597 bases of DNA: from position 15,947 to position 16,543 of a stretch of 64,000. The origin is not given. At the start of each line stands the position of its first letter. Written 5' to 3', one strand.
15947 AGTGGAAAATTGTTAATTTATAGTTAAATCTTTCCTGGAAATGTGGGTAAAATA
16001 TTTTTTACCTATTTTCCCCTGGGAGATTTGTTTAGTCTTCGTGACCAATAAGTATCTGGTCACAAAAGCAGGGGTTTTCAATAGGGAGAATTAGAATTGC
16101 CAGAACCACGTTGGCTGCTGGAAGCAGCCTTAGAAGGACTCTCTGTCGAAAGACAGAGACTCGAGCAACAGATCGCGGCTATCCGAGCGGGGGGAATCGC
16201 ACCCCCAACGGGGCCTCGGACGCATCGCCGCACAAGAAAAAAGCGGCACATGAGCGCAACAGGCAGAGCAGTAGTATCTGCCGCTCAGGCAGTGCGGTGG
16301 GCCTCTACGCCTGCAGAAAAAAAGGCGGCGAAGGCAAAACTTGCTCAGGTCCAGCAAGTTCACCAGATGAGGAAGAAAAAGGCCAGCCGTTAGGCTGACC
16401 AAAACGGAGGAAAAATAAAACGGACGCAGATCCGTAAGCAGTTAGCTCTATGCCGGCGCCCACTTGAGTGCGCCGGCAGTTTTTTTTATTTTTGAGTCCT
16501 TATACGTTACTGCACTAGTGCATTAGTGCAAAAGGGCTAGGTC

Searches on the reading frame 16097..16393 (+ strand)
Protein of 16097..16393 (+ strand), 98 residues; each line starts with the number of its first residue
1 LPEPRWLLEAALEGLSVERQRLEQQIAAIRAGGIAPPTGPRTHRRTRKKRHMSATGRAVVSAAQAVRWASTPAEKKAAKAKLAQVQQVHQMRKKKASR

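Call 43: search_protein_families(library=ncbifam, proteins=[P0123, L092:3670-3894:+, L091:892-1089:+], max_evalue=1)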
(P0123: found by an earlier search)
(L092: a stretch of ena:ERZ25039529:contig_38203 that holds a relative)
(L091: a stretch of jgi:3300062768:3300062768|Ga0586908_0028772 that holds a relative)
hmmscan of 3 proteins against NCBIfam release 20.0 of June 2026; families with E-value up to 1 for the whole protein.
P0123 (98 aa): 0 families

L092:3670-3894:+ (75 aa): 1 family
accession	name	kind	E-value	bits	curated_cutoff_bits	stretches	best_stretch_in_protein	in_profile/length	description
NF058680.1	EncD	equivalog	0.088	13.3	120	1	34-73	25-59/106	encapsulin nanocompartment cargo ferric reductase EncD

L091:892-1089:+ (66 aa): 0 families

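Call 44: search_protein_families(library=phrogs, proteins=[P0123, L092:3670-3894:+, L091:892-1089:+], max_evalue=1)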
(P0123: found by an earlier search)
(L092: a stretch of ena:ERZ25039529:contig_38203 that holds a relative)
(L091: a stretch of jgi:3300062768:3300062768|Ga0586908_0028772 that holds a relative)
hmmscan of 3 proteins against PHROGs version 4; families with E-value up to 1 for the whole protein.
P0123 (98 aa): 0 families

L092:3670-3894:+ (75 aa): 0 families

L091:892-1089:+ (66 aa): 2 families
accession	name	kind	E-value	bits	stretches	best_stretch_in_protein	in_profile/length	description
phrog_20207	-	unknown function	0.061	14.4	1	10-38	21-48/49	-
phrog_29980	-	unknown function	0.38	12.5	0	45-56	6-17/75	-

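Call 45: search_protein_families(library=pfam, proteins=[P0123, L092:3670-3894:+, L091:892-1089:+], max_evalue=10)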
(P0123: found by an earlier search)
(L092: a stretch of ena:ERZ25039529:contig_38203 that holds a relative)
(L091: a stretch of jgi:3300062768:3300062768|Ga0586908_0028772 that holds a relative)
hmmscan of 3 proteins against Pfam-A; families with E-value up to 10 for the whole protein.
P0123 (98 aa): 0 families

L092:3670-3894:+ (75 aa): 1 family
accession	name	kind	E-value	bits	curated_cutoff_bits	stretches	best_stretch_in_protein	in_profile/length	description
PF18314.6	FAS_I_H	-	0.054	13.6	23.3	1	15-67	140-193/203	Fatty acid synthase type I helical domain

L091:892-1089:+ (66 aa): 4 families
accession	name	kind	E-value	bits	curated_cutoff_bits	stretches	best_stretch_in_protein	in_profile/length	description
PF04046.21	PSP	-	0.025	14.7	19.6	1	37-58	17-38/46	PSP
PF04028.18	DUF374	-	0.11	12.6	26.8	1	8-48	11-50/69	Domain of unknown function (DUF374)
PF02178.24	AT_hook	-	0.47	10.9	17.4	1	48-59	2-13/13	AT hook motif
PF00816.26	Histone_HNS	-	0.76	10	25.6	1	37-52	16-31/38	H-NS histone C-terminal domain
